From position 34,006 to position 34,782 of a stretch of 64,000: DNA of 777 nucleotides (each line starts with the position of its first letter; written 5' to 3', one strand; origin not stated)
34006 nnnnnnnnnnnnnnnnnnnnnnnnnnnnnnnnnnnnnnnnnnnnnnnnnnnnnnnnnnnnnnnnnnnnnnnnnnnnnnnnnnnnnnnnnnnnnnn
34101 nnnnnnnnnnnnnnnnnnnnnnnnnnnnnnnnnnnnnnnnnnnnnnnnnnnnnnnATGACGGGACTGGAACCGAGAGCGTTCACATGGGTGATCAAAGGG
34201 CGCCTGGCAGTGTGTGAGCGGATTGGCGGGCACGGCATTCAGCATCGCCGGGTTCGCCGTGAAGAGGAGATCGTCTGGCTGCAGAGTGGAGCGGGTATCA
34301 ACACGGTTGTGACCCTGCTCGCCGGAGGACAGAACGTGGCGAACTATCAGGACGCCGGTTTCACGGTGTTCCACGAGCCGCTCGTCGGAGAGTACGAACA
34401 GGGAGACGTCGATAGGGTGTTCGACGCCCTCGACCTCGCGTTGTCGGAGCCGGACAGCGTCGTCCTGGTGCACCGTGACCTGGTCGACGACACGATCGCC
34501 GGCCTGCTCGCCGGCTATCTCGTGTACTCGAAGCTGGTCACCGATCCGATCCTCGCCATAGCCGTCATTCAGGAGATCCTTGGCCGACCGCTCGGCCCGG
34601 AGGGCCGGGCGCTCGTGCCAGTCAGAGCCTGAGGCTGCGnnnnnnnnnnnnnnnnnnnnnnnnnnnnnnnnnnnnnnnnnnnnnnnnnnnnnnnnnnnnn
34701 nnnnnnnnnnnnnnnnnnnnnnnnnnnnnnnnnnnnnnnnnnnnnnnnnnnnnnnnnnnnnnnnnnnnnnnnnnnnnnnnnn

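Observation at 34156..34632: Catalytically dead DSP-fold protein translationally coupled inside the folE-folP-folB-folK operon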

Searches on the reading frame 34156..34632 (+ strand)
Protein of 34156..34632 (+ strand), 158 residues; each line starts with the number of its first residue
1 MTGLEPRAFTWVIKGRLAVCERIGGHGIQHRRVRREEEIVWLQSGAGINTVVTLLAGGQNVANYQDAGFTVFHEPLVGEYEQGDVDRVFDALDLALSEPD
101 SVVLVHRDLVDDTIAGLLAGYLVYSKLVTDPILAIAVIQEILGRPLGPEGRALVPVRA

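Call 4: search_protein_families(library=ncbifam, proteins=[window:34156-34632:+], max_evalue=1)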
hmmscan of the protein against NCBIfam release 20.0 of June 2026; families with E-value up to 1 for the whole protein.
window:34156-34632:+ (158 aa): 0 families

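Call 5: search_solved_structures(query=window:34156-34632:+, max_evalue=10, show_alignments=3)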
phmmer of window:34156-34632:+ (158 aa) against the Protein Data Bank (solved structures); distinct sequences matched with E-value up to 10: 1.
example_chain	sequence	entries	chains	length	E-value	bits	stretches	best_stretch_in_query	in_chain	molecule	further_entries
2r3b_A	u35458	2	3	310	0.69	12.9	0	111-156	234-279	YjeF-related protein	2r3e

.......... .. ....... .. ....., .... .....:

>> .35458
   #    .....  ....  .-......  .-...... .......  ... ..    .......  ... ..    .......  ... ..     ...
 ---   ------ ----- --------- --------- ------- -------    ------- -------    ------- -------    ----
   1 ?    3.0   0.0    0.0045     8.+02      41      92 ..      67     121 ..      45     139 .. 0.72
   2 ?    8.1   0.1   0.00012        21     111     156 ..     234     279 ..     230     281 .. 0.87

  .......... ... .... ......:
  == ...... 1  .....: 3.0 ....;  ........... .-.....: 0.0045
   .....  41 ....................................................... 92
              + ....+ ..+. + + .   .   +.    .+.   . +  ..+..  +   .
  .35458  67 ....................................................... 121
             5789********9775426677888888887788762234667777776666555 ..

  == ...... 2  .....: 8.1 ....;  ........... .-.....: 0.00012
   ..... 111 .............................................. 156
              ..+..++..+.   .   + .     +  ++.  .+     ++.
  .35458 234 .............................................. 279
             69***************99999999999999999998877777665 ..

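Call 6: search_protein_families(library=pfam, proteins=[window:34156-34632:+], max_evalue=1)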
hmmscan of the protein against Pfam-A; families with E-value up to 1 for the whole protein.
window:34156-34632:+ (158 aa): 1 family
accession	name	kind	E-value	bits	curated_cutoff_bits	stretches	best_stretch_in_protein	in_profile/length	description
PF22784.1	PTP-SAK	-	0.087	13.3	27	1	6-106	1-93/153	Swiss Army Knife protein, DSP-PTPase phosphatase domain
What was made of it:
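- Pfam and NCBIfam give no significant hit (calls 4, 6).
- Tried and rejected: Pfam gave only PTP-SAK at E 0.087, NCBIfam gave nothing, and PDB gave only a chance YjeF hit at E 0.69 (calls 4, 5, 6).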

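Call 7: find_homologous_proteins(query=window:34156-34632:+, max_evalue=0.001)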
Query window:34156-34632:+ (158 aa): 1135 proteins with E <= 0.001 among 1355 candidates; the best 120 are listed.
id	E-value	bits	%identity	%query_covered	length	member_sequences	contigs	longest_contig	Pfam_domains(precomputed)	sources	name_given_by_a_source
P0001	3.5e-98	344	100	100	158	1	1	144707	-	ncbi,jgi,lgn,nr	ncbi:MAG: hypothetical protein GXP34_01470 [Actinobacteria bacterium]|nr:hypothetical protein [Actin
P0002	1.7e-92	325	95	100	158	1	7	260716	-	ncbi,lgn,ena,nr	ncbi:hypothetical protein BMS3Abin02_00507 [bacterium BMS3Abin02]|nr:hypothetical protein BMS3Abin02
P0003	2.7e-92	325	94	100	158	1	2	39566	-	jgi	-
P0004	4.0e-92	324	94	100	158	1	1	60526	-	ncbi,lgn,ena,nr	ncbi:MAG: hypothetical protein GWP04_05350 [Gammaproteobacteria bacterium]|nr:hypothetical protein [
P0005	1.6e-87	309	90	100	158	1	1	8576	-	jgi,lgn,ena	-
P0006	5.3e-87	307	89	100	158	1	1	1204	-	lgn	-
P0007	2.5e-86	305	89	100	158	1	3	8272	-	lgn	-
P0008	4.1e-85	301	88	100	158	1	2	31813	-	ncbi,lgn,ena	-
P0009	5.5e-85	301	87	100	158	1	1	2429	-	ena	-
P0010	1.5e-83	296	87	99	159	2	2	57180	-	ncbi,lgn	-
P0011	2.0e-83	296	87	100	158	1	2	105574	-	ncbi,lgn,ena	-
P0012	5.3e-83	294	86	100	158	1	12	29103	-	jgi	-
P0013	2.4e-82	292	85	100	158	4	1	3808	-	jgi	jgi:hypothetical protein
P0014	3.8e-82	292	86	100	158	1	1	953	-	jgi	-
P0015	1.8e-81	289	85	100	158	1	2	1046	-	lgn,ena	-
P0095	1.8e-58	215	64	98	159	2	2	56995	-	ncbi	-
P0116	2.4e-57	211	63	98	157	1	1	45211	-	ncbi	-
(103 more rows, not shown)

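Call 12: find_related_loci(query=A1, collection=genome_contigs, flank=4000)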
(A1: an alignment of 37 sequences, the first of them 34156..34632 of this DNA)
Query A1 (158 aa) in genome_contigs; peptide patterns used: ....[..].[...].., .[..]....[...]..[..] (x = any residue, [..] = any of these).
600 stretches matched a pattern (row limit reached: there are more); 136 encode a relative of the query (tblastn E <= 1e-3); the best 80 are kept; 80 distinct loci.
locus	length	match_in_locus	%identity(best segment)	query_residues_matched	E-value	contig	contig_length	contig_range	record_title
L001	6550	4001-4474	88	1-158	1e-89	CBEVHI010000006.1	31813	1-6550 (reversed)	MAG TPA_asm: uncultured bacterium isolate SRR13309659_concoct_16 genome assembly, contig: ERZ26778719.37, whole genome s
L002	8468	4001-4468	87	2-157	6e-88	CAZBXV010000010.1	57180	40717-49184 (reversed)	MAG TPA_asm: uncultured Acidimicrobiia bacterium isolate SRP214966_co1_475 genome assembly, contig: NODE_637_length_5718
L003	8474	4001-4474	86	1-158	1e-87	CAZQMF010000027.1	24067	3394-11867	MAG TPA_asm: uncultured Acidimicrobiia bacterium isolate SRP214966_co3_409 genome assembly, contig: NODE_2588_length_240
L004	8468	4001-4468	72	1-156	3e-72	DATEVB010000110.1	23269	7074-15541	MAG TPA_asm: Acidimicrobiia bacterium isolate SMAG_U8356 k141_623642, whole genome shotgun sequence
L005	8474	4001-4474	70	1-158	4e-71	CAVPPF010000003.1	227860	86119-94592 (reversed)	MAG: uncultured Actinomycetota bacterium isolate MFD09964.bin.1.235 genome assembly, contig: contig_35620, whole genome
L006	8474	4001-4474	70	1-158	1e-70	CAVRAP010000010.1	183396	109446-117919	MAG: uncultured Actinomycetota bacterium isolate MFD03551.bin.1.83 genome assembly, contig: contig_21955, whole genome s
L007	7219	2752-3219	69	1-157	2e-70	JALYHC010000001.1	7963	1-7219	MAG: Actinomycetota bacterium isolate GDC bin27 SD1469-71_k127_1734304, whole genome shotgun sequence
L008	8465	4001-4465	66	1-154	2e-65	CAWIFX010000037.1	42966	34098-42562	MAG: uncultured Acidimicrobiia bacterium isolate MFD03551.bin.2.75 genome assembly, contig: contig_80788, whole genome s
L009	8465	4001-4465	66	1-154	2e-65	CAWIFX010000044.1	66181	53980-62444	MAG: uncultured Acidimicrobiia bacterium isolate MFD03551.bin.2.75 genome assembly, contig: contig_98672, whole genome s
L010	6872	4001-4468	67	2-158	2e-65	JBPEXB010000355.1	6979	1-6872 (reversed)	MAG: Acidimicrobiia bacterium isolate MAG13 MAG13_MAG13_355, whole genome shotgun sequence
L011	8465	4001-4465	66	1-154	6e-65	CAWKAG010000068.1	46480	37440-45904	MAG: uncultured Acidimicrobiia bacterium isolate MFD03551.bin.2.103 genome assembly, contig: contig_81204, whole genome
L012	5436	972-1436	66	1-154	6e-65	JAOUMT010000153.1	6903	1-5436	MAG: Acidimicrobiia bacterium isolate 8_1_July_SF_Bin47 8_1_July_SF_Bin47_scaffold_5588_c1, whole genome shotgun sequenc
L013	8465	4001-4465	65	1-154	3e-64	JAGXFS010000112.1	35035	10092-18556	MAG: Acidimicrobiia bacterium isolate LH_M20 k141_830016, whole genome shotgun sequence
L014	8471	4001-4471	63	1-156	7e-64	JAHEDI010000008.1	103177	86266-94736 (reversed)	MAG: bacterium isolate Ww197 NODE_80_length_103177_cov_9.142951, whole genome shotgun sequence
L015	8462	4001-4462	64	1-155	1e-63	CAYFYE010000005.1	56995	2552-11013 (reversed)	MAG TPA_asm: uncultured Acidimicrobiia bacterium isolate ERP108616_co2_12 genome assembly, contig: NODE_538_length_56995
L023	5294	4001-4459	64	2-155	3e-61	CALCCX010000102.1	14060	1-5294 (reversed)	MAG TPA_asm: uncultured Acidimicrobiia bacterium isolate DRR093004_bin.71_CONCOCT_v1.1_MAG genome assembly, contig: ERZ6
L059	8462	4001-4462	60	1-155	7e-59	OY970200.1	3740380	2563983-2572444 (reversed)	MAG: uncultured Acidimicrobiia bacterium isolate MFD03066.bin.1.45 genome assembly, chromosome: 1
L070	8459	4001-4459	59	2-155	7e-55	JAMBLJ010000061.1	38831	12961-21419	MAG: Actinomycetes bacterium isolate H2.bin.90 k83_312330, whole genome shotgun sequence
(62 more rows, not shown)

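Call 17: predict_structure(alignment_id=A1)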
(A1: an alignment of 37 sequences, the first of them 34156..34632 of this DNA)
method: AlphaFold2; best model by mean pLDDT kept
length: 158 residues; sequences in the alignment: 37
mean_pLDDT: 92.6   pTM: 0.88
mean pLDDT of the five models: 92.6, 91.4, 90.9, 88.1, 87.1
residues with pLDDT >= 90: 127; 70-90: 25; 50-70: 5; < 50: 1
segments of 3 or more residues with pLDDT < 50: none
pLDDT, mean of each block of 10 residues (from residue 1): 89 97 78 91 97 92 96 91 94 97 96 95 96 97 92 82
secondary structure, 60 per line:
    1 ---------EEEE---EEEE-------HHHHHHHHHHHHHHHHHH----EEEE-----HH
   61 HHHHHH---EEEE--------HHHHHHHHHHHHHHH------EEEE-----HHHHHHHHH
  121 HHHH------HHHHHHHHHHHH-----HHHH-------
elements in order: E10-13 E17-20 H28-45 E50-53 H59-66 E70-73 H82-96 E103-106 H112-124 H131-142 H148-151
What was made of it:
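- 34471..34494 (+): Codons 106-113, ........: the P-loop equivalent (strand 103-106, loop 107-111, helix from 112). Cys -> R107 and P-loop Arg -> T113. DSSP of the model (call 17).
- On PTP/DSP superfamily (cysteine-based phosphatases; DUSP23/VHZ-like branch): AF2 pLDDT 92.6 with order b1 b2 a1 b3 a2 b4 a3 b5 a4 a5 a6 (call 17).
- AF2 pLDDT 92.6 (call 17). A confident fold (call 17).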

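Call 19: search_protein_representatives(alignment_id=A1)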
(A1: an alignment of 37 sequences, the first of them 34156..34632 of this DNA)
Query: 37 sequences, 158 profile positions. Proteins with E-value up to 0.001 (for the whole library): 405; up to 1e-10: 263; up to 1e-30: 48. The best 150 are listed.
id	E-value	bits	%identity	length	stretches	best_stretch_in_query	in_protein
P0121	3.1e-65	235.1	-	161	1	1-156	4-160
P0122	2.1e-51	190.1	-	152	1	1-122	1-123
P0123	4.8e-51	189.0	-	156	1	1-155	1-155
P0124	4.0e-47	176.2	-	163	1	4-155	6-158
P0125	4.6e-47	176.0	-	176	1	2-156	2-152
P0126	1.2e-46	174.7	-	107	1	1-106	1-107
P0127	7.7e-45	168.8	-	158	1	1-153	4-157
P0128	6.8e-44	165.7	-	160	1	1-119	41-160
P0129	5.5e-42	159.5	-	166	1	1-155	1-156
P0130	4.6e-39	150.1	-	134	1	28-155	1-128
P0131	5.6e-39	149.8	-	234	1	2-155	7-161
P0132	2.5e-38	147.7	-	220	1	1-91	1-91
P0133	9.3e-38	145.8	-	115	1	43-156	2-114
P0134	1.1e-37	145.6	-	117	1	43-156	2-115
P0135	2.9e-37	144.2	-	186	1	1-94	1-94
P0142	1.3e-35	138.8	-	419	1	3-153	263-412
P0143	2.0e-35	138.2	-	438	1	2-155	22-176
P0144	2.9e-35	137.7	-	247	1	2-155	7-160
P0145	1.1e-34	135.9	-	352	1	2-152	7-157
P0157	1.6e-32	128.8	-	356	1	2-153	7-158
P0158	2.7e-32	128.0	-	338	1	2-156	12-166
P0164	1.8e-31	125.4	-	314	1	2-156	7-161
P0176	7.0e-29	117.0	-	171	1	3-155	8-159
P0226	3.6e-22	95.1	-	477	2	3-68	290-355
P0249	9.6e-21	90.5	-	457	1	2-76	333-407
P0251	1.2e-20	90.2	-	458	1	2-77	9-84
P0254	1.8e-20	89.6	-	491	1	2-129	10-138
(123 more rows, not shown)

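Call 20: search_protein_families(library=pfam, proteins=[P0142, P0143, P0145, P0157, P0158, P0164, P0226, P0249, P0251, P0254], max_evalue=0.01)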
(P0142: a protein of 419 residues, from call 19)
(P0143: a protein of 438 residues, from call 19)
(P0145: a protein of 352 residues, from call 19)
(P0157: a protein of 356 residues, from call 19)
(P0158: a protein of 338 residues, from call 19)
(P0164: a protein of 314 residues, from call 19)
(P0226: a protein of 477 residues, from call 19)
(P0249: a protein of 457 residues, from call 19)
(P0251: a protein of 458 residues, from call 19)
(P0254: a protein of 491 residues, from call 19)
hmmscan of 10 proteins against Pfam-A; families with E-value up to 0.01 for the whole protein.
P0142 (419 aa): 1 family
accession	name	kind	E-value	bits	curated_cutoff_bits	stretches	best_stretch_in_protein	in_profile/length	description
PF01171.26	ATP_bind_3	-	8.3e-06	26.1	27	1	3-107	61-181/182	PP-loop family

P0143 (438 aa): 1 family
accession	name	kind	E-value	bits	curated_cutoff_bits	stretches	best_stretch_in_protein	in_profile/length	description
PF07382.16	HC2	-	3e-05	24.7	40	1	342-436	7-101/194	Histone H1-like nucleoprotein HC2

P0145 (352 aa): 0 families

P0157 (356 aa): 0 families

P0158 (338 aa): 0 families

P0164 (314 aa): 0 families

P0226 (477 aa): 1 family
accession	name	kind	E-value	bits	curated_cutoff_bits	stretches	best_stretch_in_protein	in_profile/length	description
PF00809.28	Pterin_bind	-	4.9e-36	125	25.5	2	1-84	1-83/244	Pterin binding enzyme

P0249 (457 aa): 1 family
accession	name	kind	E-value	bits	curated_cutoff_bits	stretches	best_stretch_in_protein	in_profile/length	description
PF00809.28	Pterin_bind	-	2.2e-07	31.2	25.5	1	142-171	73-102/244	Pterin binding enzyme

P0251 (458 aa): 1 family
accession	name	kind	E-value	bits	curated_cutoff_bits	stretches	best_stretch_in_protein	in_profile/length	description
PF02152.23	FolB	-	3.3e-18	66.7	31.8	1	200-284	20-104/113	Dihydroneopterin aldolase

P0254 (491 aa): 1 family
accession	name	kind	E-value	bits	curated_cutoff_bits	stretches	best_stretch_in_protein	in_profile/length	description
PF01288.25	HPPK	-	1.2e-11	45.4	25.7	1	307-387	1-79/116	7,8-dihydro-6-hydroxymethylpterin-pyrophosphokinase (HPPK)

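Call 21: fold_search(model_id=the predicted structure, library=pdb)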
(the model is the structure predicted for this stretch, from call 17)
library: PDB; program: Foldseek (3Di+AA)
matches with E <= 10: 1236; with E <= 0.001: 207
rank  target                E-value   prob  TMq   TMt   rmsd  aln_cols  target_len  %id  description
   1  4erc_A                4.0e-08  1.00  0.69  0.73   3.1       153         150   22  Structure of VHZ bound to metavanadate (released 2012-12-19)
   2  2img                  1.9e-07  1.00  0.71  0.75   3.0       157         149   22  Crystal structure of dual specificity protein phosphatase 23 from Homo sapiens in complex with ligand malate ion (released 2006-10-17)
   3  1fpz_C                1.6e-06  1.00  0.74  0.67   3.7       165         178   18  CRYSTAL STRUCTURE ANALYSIS OF KINASE ASSOCIATED PHOSPHATASE (KAP) WITH A SUBSTITUTION OF THE CATALYTIC SITE CYSTEINE ( (released 2001-05-09)
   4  1yn9_C                1.9e-06  1.00  0.72  0.72   3.7       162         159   15  Crystal structure of baculovirus RNA 5'-phosphatase complexed with phosphate (released 2005-02-22)
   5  5z59                  3.0e-06  1.00  0.71  0.76   2.5       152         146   14  Crystal structure of Tk-PTP in the inactive form (released 2018-06-27)
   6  1yn9_A                3.2e-06  1.00  0.71  0.67   4.1       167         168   17  Crystal structure of baculovirus RNA 5'-phosphatase complexed with phosphate (released 2005-02-22)
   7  1yn9_B                3.7e-06  1.00  0.71  0.67   4.4       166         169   14  Crystal structure of baculovirus RNA 5'-phosphatase complexed with phosphate (released 2005-02-22)
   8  7mof_A                3.7e-06  1.00  0.64  0.65   4.4       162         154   14  Crystal Structure of Arabidopsis thaliana Plant and Fungi Atypical Dual Specificity Phosphatase 1(AtPFA-DSP1 ) Cys150S (released 2022-03-02)
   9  5z5a_B                5.7e-06  1.00  0.71  0.76   2.6       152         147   14  Crystal structure of Tk-PTP in the active form (released 2018-07-04)
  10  1fpz_A                6.0e-06  1.00  0.71  0.65   4.0       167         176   18  CRYSTAL STRUCTURE ANALYSIS OF KINASE ASSOCIATED PHOSPHATASE (KAP) WITH A SUBSTITUTION OF THE CATALYTIC SITE CYSTEINE ( (released 2001-05-09)
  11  1ohe_A                6.4e-06  1.00  0.69  0.35   3.4       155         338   18  Structure of cdc14b phosphatase with a peptide ligand (released 2003-07-24)
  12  1ohc                  8.7e-06  1.00  0.70  0.36   3.6       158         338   16  Structure of the proline directed phosphatase cdc14 (released 2003-07-24)
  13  8ct8_C                9.9e-06  1.00  0.63  0.64   3.9       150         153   21  Crystal structure of Drosophila melanogaster PRL/CBS-pair domain complex (released 2023-03-01)
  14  5z5a_A                1.1e-05  1.00  0.66  0.70   3.6       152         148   13  Crystal structure of Tk-PTP in the active form (released 2018-07-04)
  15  9e9l                  1.1e-05  1.00  0.67  0.71   3.0       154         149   15  Vanadate-bound Putative Ancestral Protein Tyrosine Phosphatase ShufPTP - Intermediate p-loop Conformation (released 2024-12-11)
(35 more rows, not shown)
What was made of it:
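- On PTP/DSP superfamily (cysteine-based phosphatases; DUSP23/VHZ-like branch): Foldseek E 4e-8 (call 21).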

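Call 24: search_protein_families(library=pfam, alignment_id=A2, max_evalue=0.1)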
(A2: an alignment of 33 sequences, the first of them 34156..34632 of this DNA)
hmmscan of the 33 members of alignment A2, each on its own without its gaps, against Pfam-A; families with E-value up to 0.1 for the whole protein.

A. member 1, window:34156-34632:+ (158 aa): 1 family
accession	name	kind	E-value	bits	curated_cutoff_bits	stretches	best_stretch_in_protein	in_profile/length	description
PF22784.1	PTP-SAK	-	0.087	13.3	27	0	6-106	1-93/153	Swiss Army Knife protein, DSP-PTPase phosphatase domain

B. families by the number of members that match (of 33 scanned): 8 families
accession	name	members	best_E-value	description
PF22784.1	PTP-SAK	4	0.024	Swiss Army Knife protein, DSP-PTPase phosphatase domain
PF22785.1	Tc-R-P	3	0.006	Polymorphic toxin system, DSP-PTPase phosphatase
PF00782.25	DSPc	3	0.011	Dual specificity phosphatase, catalytic domain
PF07382.16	HC2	2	4.5e-05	Histone H1-like nucleoprotein HC2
PF02152.23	FolB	1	5.1e-14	Dihydroneopterin aldolase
PF02095.21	Extensin_1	1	0.0037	Extensin-like protein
PF12494.13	DUF3695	1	0.013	Protein of unknown function (DUF3695)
PF08447.18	PAS_3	1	0.022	PAS fold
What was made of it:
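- On PTP/DSP superfamily (cysteine-based phosphatases; DUSP23/VHZ-like branch): Pfam models are only sub-threshold: PTP-SAK 0.087, DSPc 0.011, Tc-R-P 0.006 (calls 6, 24).
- Closest known: DUSP23/VHZ-like atypical dual-specificity phosphatases. Different: Below threshold for every Pfam DSP model: best is PTP-SAK at E 0.087, with DSPc and Tc-R-P at 0.006-0.02 in a few members (calls 6, 24).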

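Call 25: find_homologous_proteins(query=P0144, max_evalue=0.001)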
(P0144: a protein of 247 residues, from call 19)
Query P0144 (247 aa): 4551 proteins with E <= 0.001 among 8000 candidates; the best 120 are listed.
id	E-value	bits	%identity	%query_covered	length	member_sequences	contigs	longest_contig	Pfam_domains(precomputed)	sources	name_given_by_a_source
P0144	7.0e-159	545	100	100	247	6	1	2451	-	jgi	-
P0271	2.3e-108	379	74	100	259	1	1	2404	-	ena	-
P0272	7.2e-89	315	84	66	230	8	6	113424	-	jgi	jgi:hypothetical protein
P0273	2.2e-86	307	69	87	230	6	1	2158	-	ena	-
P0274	4.4e-86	306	65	97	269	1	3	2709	-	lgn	-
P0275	7.0e-84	299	73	77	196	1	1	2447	-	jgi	jgi:hypothetical protein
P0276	4.1e-83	297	66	89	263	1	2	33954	-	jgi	jgi:hypothetical protein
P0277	6.6e-83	296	80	68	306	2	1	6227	-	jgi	-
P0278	4.1e-82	293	66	84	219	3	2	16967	-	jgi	jgi:hypothetical protein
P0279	4.1e-82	293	68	89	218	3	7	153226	-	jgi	-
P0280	8.8e-81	289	79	69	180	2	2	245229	-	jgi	-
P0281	9.5e-81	289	78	66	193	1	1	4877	-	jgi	jgi:hypothetical protein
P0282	8.4e-80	286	74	68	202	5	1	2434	-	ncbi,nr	ncbi:MAG TPA: hypothetical protein VED63_07655 [Acidimicrobiales bacterium]|nr:hypothetical protein 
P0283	1.5e-79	285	78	65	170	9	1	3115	-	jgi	-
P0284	2.7e-79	284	76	65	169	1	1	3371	-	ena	-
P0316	3.3e-76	274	75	64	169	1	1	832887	-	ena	-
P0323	5.7e-76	273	73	66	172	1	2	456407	-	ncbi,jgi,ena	-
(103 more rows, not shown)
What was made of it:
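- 34156..34632 (+): Gene X: 158-aa Cys-less DUSP23-like (PTP/DSP-fold) protein, the subject of the finding. Homologues (calls 7, 19, 25).
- Checked: There are 1135 homologues at E<=1e-3 for the window protein and more than 4500 for the sister branch (calls 7, 25).
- Thousands of full-length homologues (calls 7, 25).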

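Call 26: find_encoding_contigs(protein=P0323, flank=6000, max_places=2)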
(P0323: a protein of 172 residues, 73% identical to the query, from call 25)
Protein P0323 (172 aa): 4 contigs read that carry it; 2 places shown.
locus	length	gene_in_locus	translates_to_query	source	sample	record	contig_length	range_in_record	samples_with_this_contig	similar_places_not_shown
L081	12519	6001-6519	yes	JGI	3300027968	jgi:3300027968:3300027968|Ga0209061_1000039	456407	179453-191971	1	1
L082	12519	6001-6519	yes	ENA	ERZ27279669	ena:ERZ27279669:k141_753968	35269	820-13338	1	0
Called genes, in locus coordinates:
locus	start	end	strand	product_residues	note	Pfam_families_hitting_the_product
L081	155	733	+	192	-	PF04542:Sigma70_r2, PF22029:PhyR_sigma2 (faint), PF08281:Sigma70_r4_2, PF04545:Sigma70_r4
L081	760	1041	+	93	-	PF13490:zf-HC2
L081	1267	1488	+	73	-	-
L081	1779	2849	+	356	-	PF10103:Zincin_2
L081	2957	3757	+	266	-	PF01171:ATP_bind_3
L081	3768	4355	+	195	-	PF00156:Pribosyltran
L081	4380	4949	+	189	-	PF01227:GTP_cyclohydroI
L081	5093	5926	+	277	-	PF00809:Pterin_bind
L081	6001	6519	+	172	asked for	-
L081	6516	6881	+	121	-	PF02152:FolB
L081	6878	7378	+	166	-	PF01288:HPPK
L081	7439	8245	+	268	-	PF10728:DUF2520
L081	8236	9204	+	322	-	PF02569:Pantoate_ligase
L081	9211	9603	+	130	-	PF02261:Asp_decarbox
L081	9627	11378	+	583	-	PF00890:FAD_binding_2, PF07992:Pyr_redox_2 (faint), PF02910:Succ_DH_flav_C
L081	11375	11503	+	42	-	-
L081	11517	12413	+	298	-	PF02749:QRPTase_N, PF01729:QRPTase_C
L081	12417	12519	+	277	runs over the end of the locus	PF03309:Pan_kinase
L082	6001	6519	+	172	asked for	-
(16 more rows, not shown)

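Call 27: find_encoding_contigs(protein=P0316, flank=6000, max_places=2)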
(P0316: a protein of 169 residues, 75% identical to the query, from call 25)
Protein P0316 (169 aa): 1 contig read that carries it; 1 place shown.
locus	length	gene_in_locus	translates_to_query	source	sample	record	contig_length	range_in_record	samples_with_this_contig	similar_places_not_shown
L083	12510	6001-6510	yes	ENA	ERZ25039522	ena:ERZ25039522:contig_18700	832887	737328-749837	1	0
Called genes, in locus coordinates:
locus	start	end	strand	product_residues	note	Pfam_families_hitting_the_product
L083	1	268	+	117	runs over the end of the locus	-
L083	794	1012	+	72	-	PF08281:Sigma70_r4_2, PF04545:Sigma70_r4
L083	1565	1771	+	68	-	-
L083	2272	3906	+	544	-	PF10103:Zincin_2, PF01171:ATP_bind_3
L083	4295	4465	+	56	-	-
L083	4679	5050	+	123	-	PF01227:GTP_cyclohydroI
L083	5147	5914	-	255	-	-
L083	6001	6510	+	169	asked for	-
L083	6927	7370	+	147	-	PF01288:HPPK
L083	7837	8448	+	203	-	PF10728:DUF2520, PF02569:Pantoate_ligase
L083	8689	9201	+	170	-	PF02569:Pantoate_ligase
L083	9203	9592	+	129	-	PF02261:Asp_decarbox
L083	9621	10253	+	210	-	PF00890:FAD_binding_2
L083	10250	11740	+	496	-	PF00890:FAD_binding_2, PF02910:Succ_DH_flav_C (faint)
